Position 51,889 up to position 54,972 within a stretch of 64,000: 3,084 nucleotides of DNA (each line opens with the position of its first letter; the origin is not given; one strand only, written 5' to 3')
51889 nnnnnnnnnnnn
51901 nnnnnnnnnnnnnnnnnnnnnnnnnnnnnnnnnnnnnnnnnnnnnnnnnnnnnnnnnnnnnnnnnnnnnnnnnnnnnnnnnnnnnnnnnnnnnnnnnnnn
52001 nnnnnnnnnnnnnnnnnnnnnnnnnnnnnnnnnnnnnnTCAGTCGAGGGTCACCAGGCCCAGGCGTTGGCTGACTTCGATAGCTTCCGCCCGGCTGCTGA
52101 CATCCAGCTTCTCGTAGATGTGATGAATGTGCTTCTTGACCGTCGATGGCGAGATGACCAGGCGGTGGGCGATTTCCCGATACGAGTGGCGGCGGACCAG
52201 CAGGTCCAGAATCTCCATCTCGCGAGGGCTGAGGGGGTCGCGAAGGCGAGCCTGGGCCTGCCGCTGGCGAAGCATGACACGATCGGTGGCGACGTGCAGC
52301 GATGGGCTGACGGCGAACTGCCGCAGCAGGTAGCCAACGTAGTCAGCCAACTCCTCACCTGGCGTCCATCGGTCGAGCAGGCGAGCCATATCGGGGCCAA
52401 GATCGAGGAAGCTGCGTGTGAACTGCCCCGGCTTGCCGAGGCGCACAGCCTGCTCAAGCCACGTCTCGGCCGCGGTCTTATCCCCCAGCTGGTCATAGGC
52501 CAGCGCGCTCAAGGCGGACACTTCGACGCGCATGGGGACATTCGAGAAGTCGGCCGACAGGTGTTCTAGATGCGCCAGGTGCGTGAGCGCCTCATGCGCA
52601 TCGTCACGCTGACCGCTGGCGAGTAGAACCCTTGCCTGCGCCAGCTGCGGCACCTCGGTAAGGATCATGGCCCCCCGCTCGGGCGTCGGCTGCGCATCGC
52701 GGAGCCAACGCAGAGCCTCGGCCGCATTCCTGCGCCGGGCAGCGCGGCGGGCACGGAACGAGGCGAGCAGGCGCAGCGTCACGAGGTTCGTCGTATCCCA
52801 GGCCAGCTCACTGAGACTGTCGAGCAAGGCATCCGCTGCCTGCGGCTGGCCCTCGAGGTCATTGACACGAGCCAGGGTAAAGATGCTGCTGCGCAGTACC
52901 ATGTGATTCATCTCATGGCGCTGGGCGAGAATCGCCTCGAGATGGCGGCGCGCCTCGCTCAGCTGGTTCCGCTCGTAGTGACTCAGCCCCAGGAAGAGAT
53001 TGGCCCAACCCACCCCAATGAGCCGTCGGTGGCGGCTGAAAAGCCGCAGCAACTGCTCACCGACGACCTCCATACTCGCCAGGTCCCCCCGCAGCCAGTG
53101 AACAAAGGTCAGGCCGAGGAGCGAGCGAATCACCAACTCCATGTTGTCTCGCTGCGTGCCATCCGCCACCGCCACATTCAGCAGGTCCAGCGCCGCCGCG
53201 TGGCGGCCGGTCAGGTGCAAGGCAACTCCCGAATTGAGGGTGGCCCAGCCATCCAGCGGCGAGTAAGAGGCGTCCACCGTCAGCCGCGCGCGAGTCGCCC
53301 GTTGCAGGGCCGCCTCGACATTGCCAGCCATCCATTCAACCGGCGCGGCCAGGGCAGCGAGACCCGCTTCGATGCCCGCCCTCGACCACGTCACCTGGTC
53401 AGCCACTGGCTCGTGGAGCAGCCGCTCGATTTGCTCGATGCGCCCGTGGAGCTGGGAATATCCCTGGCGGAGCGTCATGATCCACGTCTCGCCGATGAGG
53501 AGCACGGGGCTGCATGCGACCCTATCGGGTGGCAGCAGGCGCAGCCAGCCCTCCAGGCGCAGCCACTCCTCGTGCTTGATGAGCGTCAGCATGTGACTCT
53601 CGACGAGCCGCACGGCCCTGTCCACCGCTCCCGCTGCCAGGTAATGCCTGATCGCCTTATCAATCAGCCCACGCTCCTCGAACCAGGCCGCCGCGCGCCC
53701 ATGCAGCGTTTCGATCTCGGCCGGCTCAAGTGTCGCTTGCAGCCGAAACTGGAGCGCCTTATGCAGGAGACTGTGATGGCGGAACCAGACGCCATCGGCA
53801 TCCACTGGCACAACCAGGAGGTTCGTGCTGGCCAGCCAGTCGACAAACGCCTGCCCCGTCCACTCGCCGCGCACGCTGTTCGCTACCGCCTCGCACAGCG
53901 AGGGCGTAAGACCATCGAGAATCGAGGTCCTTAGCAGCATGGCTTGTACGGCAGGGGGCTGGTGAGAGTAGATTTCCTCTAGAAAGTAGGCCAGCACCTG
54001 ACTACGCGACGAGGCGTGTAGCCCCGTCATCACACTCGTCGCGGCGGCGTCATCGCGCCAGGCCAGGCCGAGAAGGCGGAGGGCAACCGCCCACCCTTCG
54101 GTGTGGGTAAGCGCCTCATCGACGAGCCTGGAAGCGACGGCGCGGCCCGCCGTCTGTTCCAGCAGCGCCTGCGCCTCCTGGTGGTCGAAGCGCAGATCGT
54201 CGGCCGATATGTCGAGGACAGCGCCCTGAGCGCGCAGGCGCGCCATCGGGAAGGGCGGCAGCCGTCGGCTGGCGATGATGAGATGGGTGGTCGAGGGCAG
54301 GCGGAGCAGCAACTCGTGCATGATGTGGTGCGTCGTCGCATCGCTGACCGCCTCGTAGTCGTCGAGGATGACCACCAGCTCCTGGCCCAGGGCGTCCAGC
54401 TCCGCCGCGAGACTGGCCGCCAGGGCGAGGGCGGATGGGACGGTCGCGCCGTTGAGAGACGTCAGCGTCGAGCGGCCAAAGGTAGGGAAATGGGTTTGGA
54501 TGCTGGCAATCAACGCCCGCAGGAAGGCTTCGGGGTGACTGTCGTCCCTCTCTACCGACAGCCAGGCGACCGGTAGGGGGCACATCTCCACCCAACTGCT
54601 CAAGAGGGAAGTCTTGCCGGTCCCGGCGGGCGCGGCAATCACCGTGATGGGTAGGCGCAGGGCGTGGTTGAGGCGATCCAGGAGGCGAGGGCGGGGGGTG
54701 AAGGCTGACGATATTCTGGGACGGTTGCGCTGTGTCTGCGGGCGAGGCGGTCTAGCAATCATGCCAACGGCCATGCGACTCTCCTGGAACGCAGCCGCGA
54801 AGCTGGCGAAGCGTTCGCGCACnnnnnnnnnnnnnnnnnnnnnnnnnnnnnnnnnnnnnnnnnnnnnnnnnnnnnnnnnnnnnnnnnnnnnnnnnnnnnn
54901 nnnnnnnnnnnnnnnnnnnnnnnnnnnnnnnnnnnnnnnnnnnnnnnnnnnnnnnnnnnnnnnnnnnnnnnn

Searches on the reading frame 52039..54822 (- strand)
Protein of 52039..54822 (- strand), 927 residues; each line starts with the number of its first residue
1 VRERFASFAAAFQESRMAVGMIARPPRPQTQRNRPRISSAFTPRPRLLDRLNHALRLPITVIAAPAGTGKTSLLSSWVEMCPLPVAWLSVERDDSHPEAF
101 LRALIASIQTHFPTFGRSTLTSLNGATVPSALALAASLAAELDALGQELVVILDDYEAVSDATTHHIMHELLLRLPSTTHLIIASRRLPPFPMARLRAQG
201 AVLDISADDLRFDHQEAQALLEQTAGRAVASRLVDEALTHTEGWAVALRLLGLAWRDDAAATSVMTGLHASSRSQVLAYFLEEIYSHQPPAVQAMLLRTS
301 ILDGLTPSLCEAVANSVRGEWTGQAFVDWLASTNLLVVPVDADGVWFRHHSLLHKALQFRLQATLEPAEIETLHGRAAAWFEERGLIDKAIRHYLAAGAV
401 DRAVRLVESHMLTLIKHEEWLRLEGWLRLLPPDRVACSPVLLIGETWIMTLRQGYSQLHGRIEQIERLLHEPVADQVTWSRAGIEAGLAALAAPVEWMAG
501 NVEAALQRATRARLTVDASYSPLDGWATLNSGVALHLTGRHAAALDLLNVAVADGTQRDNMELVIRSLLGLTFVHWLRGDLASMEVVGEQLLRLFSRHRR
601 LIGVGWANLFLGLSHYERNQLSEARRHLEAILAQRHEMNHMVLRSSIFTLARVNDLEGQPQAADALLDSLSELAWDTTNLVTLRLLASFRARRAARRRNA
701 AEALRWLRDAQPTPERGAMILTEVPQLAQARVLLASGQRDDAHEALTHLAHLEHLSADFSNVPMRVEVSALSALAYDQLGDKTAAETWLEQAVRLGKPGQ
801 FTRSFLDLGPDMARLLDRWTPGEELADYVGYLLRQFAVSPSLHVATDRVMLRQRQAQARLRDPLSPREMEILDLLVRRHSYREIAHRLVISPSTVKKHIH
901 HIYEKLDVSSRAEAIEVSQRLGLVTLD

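Call 3: search_protein_families(library=pfam, proteins=[window:52039-54822:-])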
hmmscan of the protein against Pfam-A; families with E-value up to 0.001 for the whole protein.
window:52039-54822:- (927 aa): 8 families
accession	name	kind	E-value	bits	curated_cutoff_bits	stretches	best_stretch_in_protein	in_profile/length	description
PF17874.7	TPR_MalT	-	3.5e-33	115.7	45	1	489-818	4-332/336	MalT-like TPR region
PF00196.25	GerE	-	2.2e-14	53.2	23.5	1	862-916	1-55/57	Bacterial regulatory proteins, luxR family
PF13432.12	TPR_16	-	2.6e-06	28.2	32.7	1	727-796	1-61/65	Tetratricopeptide repeat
PF13191.12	AAA_16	-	3.1e-06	28.2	32.6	1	47-183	8-166/167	AAA ATPase domain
PF08281.18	Sigma70_r4_2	-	7.8e-05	22.7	25.7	1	864-906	11-54/54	Sigma-70, region 4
PF13936.12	HTH_38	-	0.00036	20.6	27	0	870-900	12-42/44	Helix-turn-helix domain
PF14559.12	TPR_19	-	0.00044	21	25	0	498-557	3-57/68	Tetratricopeptide repeat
PF13424.12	TPR_12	-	0.00076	20.1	30.1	0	495-553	12-73/77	Tetratricopeptide repeat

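Call 8: find_homologous_proteins(query=window:52039-54822:-)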
Query window:52039-54822:- (927 aa): 1134 proteins with E <= 0.001 among 8000 candidates; the best 120 are listed.
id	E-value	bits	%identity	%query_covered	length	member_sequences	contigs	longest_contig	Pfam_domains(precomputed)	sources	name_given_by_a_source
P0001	0.0e+0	1996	100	98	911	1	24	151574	PF25873.1,PF17874.8,PF00196.26,PF13432.13,PF13191.13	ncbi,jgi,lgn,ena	-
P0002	0.0e+0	1600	81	98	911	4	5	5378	PF25873.1,PF17874.8,PF00196.26,PF13424.13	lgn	-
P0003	0.0e+0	1224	66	95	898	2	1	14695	PF25873.1,PF17874.8,PF00196.26,PF08281.19,PF13191.13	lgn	-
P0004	0.0e+0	1019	55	98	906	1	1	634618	PF25873.1,PF17874.8,PF00196.26,PF13424.13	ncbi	ncbi:MAG: LuxR C-terminal-related transcriptional regulator [Anaerolineae bacterium]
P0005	1.5e-288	978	56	92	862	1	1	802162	PF25873.1,PF17874.8,PF00196.26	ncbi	ncbi:MAG: LuxR C-terminal-related transcriptional regulator [Anaerolineae bacterium]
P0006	3.2e-116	408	32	98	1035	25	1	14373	PF25873.1,PF17874.8,PF00196.26,PF13424.13,PF13191.13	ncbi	-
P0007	1.3e-115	406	34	96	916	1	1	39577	PF25873.1,PF17874.8,PF00196.26,PF13481.13,PF13191.13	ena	-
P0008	2.9e-115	405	32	97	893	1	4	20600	PF25873.1,PF17874.8,PF00196.26,PF13191.13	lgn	-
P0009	8.1e-115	403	32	94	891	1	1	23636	PF25873.1,PF17874.8,PF00196.26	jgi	jgi:LuxR family maltose regulon positive regulatory protein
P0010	8.7e-115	403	32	97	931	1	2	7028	PF25873.1,PF17874.8,PF00196.26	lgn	-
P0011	3.0e-112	395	32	97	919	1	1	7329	PF25873.1,PF17874.8,PF00196.26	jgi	jgi:LuxR family transcriptional regulator, maltose regulon positive regulatory protein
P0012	9.0e-109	383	32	97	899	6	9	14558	PF25873.1,PF17874.8,PF00196.26,PF13191.13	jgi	jgi:LuxR family maltose regulon positive regulatory protein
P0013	1.7e-100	356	32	97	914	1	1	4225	PF25873.1,PF17874.8,PF00196.26,PF05729.19,PF07719.24,PF13191.13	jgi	-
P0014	5.1e-99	351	33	96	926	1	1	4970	PF25873.1,PF17874.8,PF00196.26,PF13191.13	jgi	jgi:LuxR family maltose regulon positive regulatory protein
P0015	3.5e-98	348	33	95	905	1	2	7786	PF25873.1,PF17874.8,PF00196.26,PF13191.13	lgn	-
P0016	2.0e-97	346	32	86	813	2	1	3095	PF25873.1,PF17874.8,PF00196.26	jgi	jgi:LuxR family maltose regulon positive regulatory protein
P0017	1.7e-96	343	32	96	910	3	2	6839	PF25873.1,PF17874.8,PF00196.26,PF13424.13,PF07719.24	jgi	jgi:LuxR family maltose regulon positive regulatory protein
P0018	1.5e-95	339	29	97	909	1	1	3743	PF25873.1,PF17874.8,PF00196.26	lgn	-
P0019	3.8e-94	335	32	97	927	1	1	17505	PF25873.1,PF17874.8,PF00196.26,PF05729.19,PF13401.13,PF08281.19,PF13191.13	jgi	jgi:LuxR family maltose regulon positive regulatory protein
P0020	2.2e-93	332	28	97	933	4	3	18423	PF25873.1,PF17874.8,PF00196.26,PF13191.13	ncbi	-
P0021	2.8e-93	332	35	53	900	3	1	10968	PF25873.1,PF17874.8,PF00196.26,PF13424.13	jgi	-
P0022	9.4e-93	330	30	97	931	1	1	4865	PF25873.1,PF17874.8,PF00515.35,PF00196.26,PF07719.24,PF13191.13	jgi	jgi:LuxR family maltose regulon positive regulatory protein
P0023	2.2e-91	326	32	97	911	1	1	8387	PF25873.1,PF17874.8,PF00196.26,PF07719.24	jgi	jgi:LuxR family maltose regulon positive regulatory protein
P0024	3.4e-90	322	31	97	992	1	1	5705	PF25873.1,PF17874.8,PF00196.26,PF13401.13,PF13191.13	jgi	jgi:LuxR family maltose regulon positive regulatory protein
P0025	9.1e-90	320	32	97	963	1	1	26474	PF25873.1,PF17874.8,PF00515.35,PF00196.26,PF13424.13,PF07719.24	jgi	-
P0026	1.0e-89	320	30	98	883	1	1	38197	PF25873.1,PF17874.8,PF00196.26,PF13424.13,PF13191.13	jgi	jgi:LuxR family maltose regulon positive regulatory protein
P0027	1.1e-89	320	32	97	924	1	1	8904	PF25873.1,PF17874.8,PF00196.26,PF13424.13,PF13191.13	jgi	-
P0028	1.4e-89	320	31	95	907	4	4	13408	PF25873.1,PF17874.8,PF00196.26,PF13424.13,PF08281.19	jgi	jgi:LuxR family maltose regulon positive regulatory protein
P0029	1.9e-89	319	33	97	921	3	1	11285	PF25873.1,PF17874.8,PF00196.26,PF13424.13,PF13191.13,PF13374.13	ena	-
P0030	2.6e-88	315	32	99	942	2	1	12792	PF25873.1,PF17874.8,PF00196.26,PF13424.13,PF07719.24,PF13191.13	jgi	jgi:LuxR family maltose regulon positive regulatory protein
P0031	1.1e-87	313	32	97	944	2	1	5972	PF25873.1,PF17874.8,PF00515.35,PF00196.26,PF13424.13,PF13181.13,PF07719.24,PF13191.13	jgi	jgi:LuxR family maltose regulon positive regulatory protein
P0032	8.3e-87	310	29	96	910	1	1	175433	PF25873.1,PF17874.8,PF00196.26,PF04545.23,PF08281.19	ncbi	-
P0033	2.2e-86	309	36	45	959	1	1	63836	PF25873.1,PF17874.8,PF00196.26,PF13174.13,PF13191.13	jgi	jgi:LuxR family transcriptional regulator, maltose regulon positive regulatory protein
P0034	2.4e-86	309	31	97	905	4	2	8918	PF25873.1,PF17874.8,PF00196.26,PF13424.13,PF13401.13,PF13191.13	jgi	jgi:LuxR family maltose regulon positive regulatory protein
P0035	3.6e-86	308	31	97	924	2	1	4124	PF25873.1,PF17874.8,PF00196.26,PF13401.13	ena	-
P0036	8.7e-86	307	33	48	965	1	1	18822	PF25873.1,PF17874.8,PF00196.26,PF13424.13,PF13191.13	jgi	jgi:LuxR family maltose regulon positive regulatory protein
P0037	1.3e-84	303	33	47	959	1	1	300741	PF25873.1,PF17874.8,PF00515.35,PF00196.26,PF13424.13,PF07719.24,PF13191.13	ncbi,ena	-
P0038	1.4e-83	300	31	96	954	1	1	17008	PF25873.1,PF17874.8,PF00196.26,PF13424.13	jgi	jgi:LuxR family maltose regulon positive regulatory protein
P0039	1.5e-83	300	32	97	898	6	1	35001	PF13414.13,PF13176.13,PF13428.13,PF13191.13,PF07721.21,PF14559.13,PF25873.1,PF17874.8,PF00515.35,PF00196.26,PF13424.13,PF13432.13,PF13181.13,PF07719.24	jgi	jgi:LuxR family maltose regulon positive regulatory protein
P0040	2.3e-83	299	32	97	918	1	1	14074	PF25873.1,PF17874.8,PF00196.26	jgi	jgi:LuxR family maltose regulon positive regulatory protein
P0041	8.1e-83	297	31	96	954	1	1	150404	PF25873.1,PF17874.8,PF00196.26,PF13424.13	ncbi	-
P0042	8.3e-83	297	30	97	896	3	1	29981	PF25873.1,PF17874.8,PF00196.26,PF13424.13,PF07719.24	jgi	jgi:LuxR family maltose regulon positive regulatory protein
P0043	1.0e-82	297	30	97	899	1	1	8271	PF25873.1,PF17874.8,PF00196.26,PF13424.13,PF08281.19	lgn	-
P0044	1.5e-82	296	30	97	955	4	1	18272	PF25873.1,PF17874.8,PF00196.26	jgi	-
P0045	1.6e-82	296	32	96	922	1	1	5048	PF25873.1,PF17874.8,PF00196.26,PF08281.19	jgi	-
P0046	1.9e-82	296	31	96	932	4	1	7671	PF25873.1,PF17874.8,PF00196.26,PF13424.13,PF13191.13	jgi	jgi:LuxR family maltose regulon positive regulatory protein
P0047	2.3e-82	296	32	96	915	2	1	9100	PF25873.1,PF17874.8,PF00196.26,PF13424.13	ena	-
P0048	3.0e-82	295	30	95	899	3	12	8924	PF25873.1,PF17874.8,PF00196.26,PF13424.13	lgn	-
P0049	3.3e-82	295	29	97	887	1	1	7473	PF25873.1,PF17874.8,PF00196.26,PF13191.13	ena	-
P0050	4.3e-82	295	29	97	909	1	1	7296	PF25873.1,PF17874.8,PF00196.26,PF13191.13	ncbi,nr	ncbi:MAG: hypothetical protein KC441_11150 [Anaerolineales bacterium]|nr:hypothetical protein [Anaer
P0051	6.1e-82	294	31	96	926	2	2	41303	PF25873.1,PF17874.8,PF00196.26,PF13432.13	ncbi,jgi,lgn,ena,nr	ncbi:MAG: hypothetical protein HXY37_18775 [Chloroflexi bacterium]|nr:hypothetical protein [Chlorofl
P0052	1.4e-81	293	31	97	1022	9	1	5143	PF25873.1,PF17874.8,PF00196.26,PF07719.24,PF13191.13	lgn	-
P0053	1.8e-81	293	30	95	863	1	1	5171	PF25873.1,PF17874.8,PF00196.26,PF13191.13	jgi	jgi:LuxR family maltose regulon positive regulatory protein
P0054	1.8e-81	293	32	66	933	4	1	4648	PF25873.1,PF17874.8,PF00515.35,PF00196.26,PF13424.13,PF13181.13,PF13191.13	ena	-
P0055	1.9e-81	293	30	97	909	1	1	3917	PF25873.1,PF17874.8,PF00196.26,PF13424.13,PF13428.13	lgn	-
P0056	5.3e-81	291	29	97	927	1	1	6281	PF25873.1,PF17874.8,PF00196.26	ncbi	-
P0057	5.8e-81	291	36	46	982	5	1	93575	PF25873.1,PF17874.8,PF00196.26,PF13424.13,PF13176.13,PF13432.13,PF07719.24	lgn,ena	-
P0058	6.3e-81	291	30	96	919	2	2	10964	PF25873.1,PF17874.8,PF00196.26,PF13401.13,PF13428.13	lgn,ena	-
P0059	8.1e-81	291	30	96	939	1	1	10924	PF25873.1,PF17874.8,PF00196.26,PF13191.13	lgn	-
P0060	2.0e-80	289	31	97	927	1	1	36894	PF25873.1,PF17874.8,PF00196.26,PF13424.13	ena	-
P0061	2.8e-80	289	32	97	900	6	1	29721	PF25873.1,PF17874.8,PF00515.35,PF00196.26,PF13424.13,PF08281.19,PF13181.13,PF07719.24,PF13191.13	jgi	-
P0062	3.2e-80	289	29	97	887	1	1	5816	PF25873.1,PF17874.8,PF00196.26,PF13191.13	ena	-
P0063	6.4e-80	288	29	95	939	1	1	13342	PF13401.13,PF08281.19,PF13191.13,PF13374.13,PF25873.1,PF17874.8,PF00515.35,PF00196.26,PF13424.13,PF13432.13,PF13181.13,PF07719.24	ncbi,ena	-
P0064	1.0e-79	287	30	96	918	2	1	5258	PF25873.1,PF17874.8,PF00196.26,PF13424.13,PF13428.13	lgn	-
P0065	4.7e-79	285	30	98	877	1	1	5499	PF25873.1,PF17874.8,PF00196.26,PF13401.13,PF13191.13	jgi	jgi:LuxR family maltose regulon positive regulatory protein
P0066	9.3e-79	284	31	93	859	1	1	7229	PF25873.1,PF17874.8,PF00196.26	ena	-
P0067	1.4e-78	283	32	93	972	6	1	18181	PF25873.1,PF17874.8,PF00196.26,PF13424.13,PF13181.13,PF07719.24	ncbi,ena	-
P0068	1.5e-78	283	30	96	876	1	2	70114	PF25873.1,PF17874.8,PF00196.26,PF13424.13,PF13401.13,PF08281.19,PF13191.13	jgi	jgi:LuxR family maltose regulon positive regulatory protein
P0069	2.4e-78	282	32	65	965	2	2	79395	PF25873.1,PF17874.8,PF00515.35,PF00196.26,PF13424.13,PF07719.24,PF13191.13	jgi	jgi:LuxR family maltose regulon positive regulatory protein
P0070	3.5e-78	282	30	95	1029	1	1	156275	PF25873.1,PF17874.8,PF00196.26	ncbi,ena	-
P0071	4.4e-78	282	30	97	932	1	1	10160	PF25873.1,PF17874.8,PF00196.26,PF08281.19,PF13191.13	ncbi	-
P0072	5.0e-78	281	30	93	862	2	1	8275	PF07721.21,PF25873.1,PF17874.8,PF00515.35,PF00196.26,PF13424.13,PF13428.13,PF07719.24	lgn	-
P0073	3.7e-77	279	31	93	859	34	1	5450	PF25873.1,PF17874.8,PF00196.26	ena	-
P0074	6.4e-77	278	34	48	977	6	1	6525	PF25873.1,PF17874.8,PF00196.26,PF13424.13,PF13432.13,PF13191.13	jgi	-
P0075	6.6e-77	278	25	98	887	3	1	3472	PF25873.1,PF17874.8,PF00196.26,PF13424.13,PF13191.13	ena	-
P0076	1.4e-76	277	37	47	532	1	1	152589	PF25873.1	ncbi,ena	-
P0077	2.5e-76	276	31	96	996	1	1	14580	PF25873.1,PF17874.8,PF00196.26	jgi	jgi:LuxR family transcriptional regulator, maltose regulon positive regulatory protein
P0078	5.5e-76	275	30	97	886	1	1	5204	PF25873.1,PF12840.14,PF17874.8,PF00196.26,PF13424.13,PF13191.13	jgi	jgi:LuxR family maltose regulon positive regulatory protein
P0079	1.2e-75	274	38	42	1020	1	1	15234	PF25873.1,PF17874.8,PF00196.26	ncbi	-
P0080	2.9e-75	272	32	46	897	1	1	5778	PF14559.13,PF25873.1,PF17874.8,PF00196.26,PF13424.13,PF07719.24,PF13191.13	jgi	jgi:LuxR family maltose regulon positive regulatory protein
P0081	4.3e-75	272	34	47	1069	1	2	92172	PF25873.1,PF17874.8,PF00196.26,PF13191.13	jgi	jgi:ATP/maltotriose-dependent transcriptional regulator MalT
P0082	1.0e-74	270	31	95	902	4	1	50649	PF25873.1,PF17874.8,PF00196.26,PF13424.13,PF13401.13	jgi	jgi:LuxR family maltose regulon positive regulatory protein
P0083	1.3e-74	270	30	97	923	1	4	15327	PF25873.1,PF10805.15,PF17874.8,PF00196.26,PF13424.13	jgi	jgi:LuxR family maltose regulon positive regulatory protein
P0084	1.7e-74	270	35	45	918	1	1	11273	PF25873.1,PF17874.8,PF00515.35,PF00196.26,PF13424.13,PF13181.13,PF07719.24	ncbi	ncbi:MAG: LuxR C-terminal-related transcriptional regulator [Anaerolineae bacterium]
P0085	1.1e-73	267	32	63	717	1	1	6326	PF25873.1,PF17874.8,PF00196.26,PF13424.13,PF04545.23,PF08281.19,PF13191.13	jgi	jgi:LuxR family transcriptional regulator, maltose regulon positive regulatory protein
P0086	2.1e-73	266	35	49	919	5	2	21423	PF25873.1,PF17874.8,PF00196.26,PF08281.19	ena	-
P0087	2.6e-73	266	35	45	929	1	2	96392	PF25873.1,PF17874.8,PF00196.26,PF13401.13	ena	-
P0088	8.5e-73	264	36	48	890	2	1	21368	PF25873.1,PF17874.8,PF00196.26,PF13424.13,PF13191.13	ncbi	ncbi:MAG: LuxR C-terminal-related transcriptional regulator [Pseudonocardia sp.]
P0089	1.0e-72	264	31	70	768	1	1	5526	PF25873.1,PF17874.8,PF00196.26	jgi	jgi:LuxR family transcriptional regulator, maltose regulon positive regulatory protein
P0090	1.2e-72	264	29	95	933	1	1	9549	PF25873.1,PF17874.8,PF00196.26,PF13401.13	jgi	jgi:LuxR family maltose regulon positive regulatory protein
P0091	1.7e-72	263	34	17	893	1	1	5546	PF25873.1,PF17874.8,PF00196.26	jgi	jgi:LuxR family maltose regulon positive regulatory protein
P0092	1.8e-72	263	33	48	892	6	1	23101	PF25873.1,PF17874.8,PF00196.26,PF13191.13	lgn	-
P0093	2.2e-72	263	29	96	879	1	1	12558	PF13176.13,PF08281.19,PF13191.13,PF25873.1,PF17874.8,PF00515.35,PF00196.26,PF05729.19,PF13424.13,PF04545.23,PF13181.13,PF07719.24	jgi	jgi:LuxR family transcriptional regulator, maltose regulon positive regulatory protein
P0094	2.9e-72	262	33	45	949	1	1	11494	PF25873.1,PF17874.8,PF00196.26,PF13181.13,PF07719.24,PF13191.13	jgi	jgi:LuxR family maltose regulon positive regulatory protein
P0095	4.0e-72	262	31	95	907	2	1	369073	PF25873.1,PF17874.8,PF00196.26,PF13191.13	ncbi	-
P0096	6.4e-72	261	28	97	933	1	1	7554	PF25873.1,PF17874.8,PF00196.26,PF13191.13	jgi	jgi:LuxR family transcriptional regulator, maltose regulon positive regulatory protein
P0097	4.4e-71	258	32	64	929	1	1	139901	PF25873.1,PF17874.8,PF00196.26,PF13191.13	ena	-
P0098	6.9e-71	258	30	96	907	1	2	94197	PF25873.1,PF17874.8,PF00196.26,PF13424.13,PF07719.24,PF13191.13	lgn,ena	-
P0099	9.1e-71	257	33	47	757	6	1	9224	PF25873.1,PF00196.26,PF13191.13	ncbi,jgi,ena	-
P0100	1.1e-70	257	35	47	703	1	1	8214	PF25873.1,PF17874.8,PF00196.26,PF13424.13,PF13191.13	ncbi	-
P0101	2.4e-70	256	35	48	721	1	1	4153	PF25873.1,PF17874.8,PF00196.26,PF08281.19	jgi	jgi:LuxR family transcriptional regulator, maltose regulon positive regulatory protein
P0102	2.7e-70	256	35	46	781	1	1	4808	PF25873.1,PF17874.8,PF00196.26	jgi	jgi:LuxR family maltose regulon positive regulatory protein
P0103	1.0e-69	254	33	49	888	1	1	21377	PF25873.1,PF17874.8,PF00196.26,PF08281.19,PF13191.13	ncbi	-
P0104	3.0e-69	252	30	95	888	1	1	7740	PF25873.1,PF17874.8,PF00196.26,PF13191.13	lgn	-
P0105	4.6e-69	252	34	54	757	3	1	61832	PF25873.1,PF17874.8,PF00196.26,PF07719.24,PF13191.13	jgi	jgi:LuxR family maltose regulon positive regulatory protein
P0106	7.6e-69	251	35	46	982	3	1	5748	PF25873.1,PF17874.8,PF00196.26,PF13424.13,PF13176.13,PF13432.13,PF13181.13,PF07719.24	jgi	-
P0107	1.9e-68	250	29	97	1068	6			PF25873.1,PF17874.8,PF00196.26,PF25199.2,PF13191.13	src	-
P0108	3.8e-68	249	36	46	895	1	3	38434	PF25873.1,PF17874.8,PF00196.26,PF13424.13,PF13401.13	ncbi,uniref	ncbi:LuxR C-terminal-related transcriptional regulator [Pseudonocardia sp.]|uniref:LuxR C-terminal-r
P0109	1.1e-67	247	30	96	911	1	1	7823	PF07721.21,PF14559.13,PF25873.1,PF17874.8,PF00196.26,PF13424.13,PF25199.2,PF13191.13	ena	-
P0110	1.6e-67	247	29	95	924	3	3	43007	PF25873.1,PF17874.8,PF00515.35,PF00196.26,PF13424.13,PF13181.13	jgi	jgi:LuxR family maltose regulon positive regulatory protein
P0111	2.3e-67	246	28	95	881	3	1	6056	PF25873.1,PF17874.8,PF00196.26,PF13424.13,PF13191.13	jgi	-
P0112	2.4e-67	246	29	97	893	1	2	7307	PF25873.1,PF17874.8,PF00196.26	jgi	jgi:LuxR family maltose regulon positive regulatory protein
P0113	3.7e-67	245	32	58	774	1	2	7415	PF25873.1,PF17874.8,PF00196.26,PF13424.13,PF13481.13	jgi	jgi:LuxR family maltose regulon positive regulatory protein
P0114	5.2e-67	245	29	96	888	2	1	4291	PF25873.1,PF17874.8,PF00196.26,PF13424.13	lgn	-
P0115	7.1e-67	244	34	47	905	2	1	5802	PF25873.1,PF17874.8,PF00196.26,PF13424.13,PF08281.19,PF13191.13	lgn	-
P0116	9.4e-67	244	33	44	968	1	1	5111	PF25873.1,PF17874.8,PF00196.26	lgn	-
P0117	1.1e-66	244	31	47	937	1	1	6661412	PF25873.1,PF17874.8,PF00196.26,PF13401.13,PF13191.13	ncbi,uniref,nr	ncbi:helix-turn-helix transcriptional regulator [Ktedonobacter sp. SOSP1-85]|uniref:LuxR C-terminal-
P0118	2.0e-66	243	31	65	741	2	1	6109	PF25873.1,PF17874.8,PF00196.26,PF13424.13,PF07719.24,PF13191.13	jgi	jgi:LuxR family maltose regulon positive regulatory protein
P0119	2.8e-66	243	37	44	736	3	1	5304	PF25873.1,PF17874.8,PF00196.26,PF13191.13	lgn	-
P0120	5.4e-66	242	38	47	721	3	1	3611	PF25873.1,PF00196.26,PF13191.13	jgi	jgi:LuxR family transcriptional regulator, maltose regulon positive regulatory protein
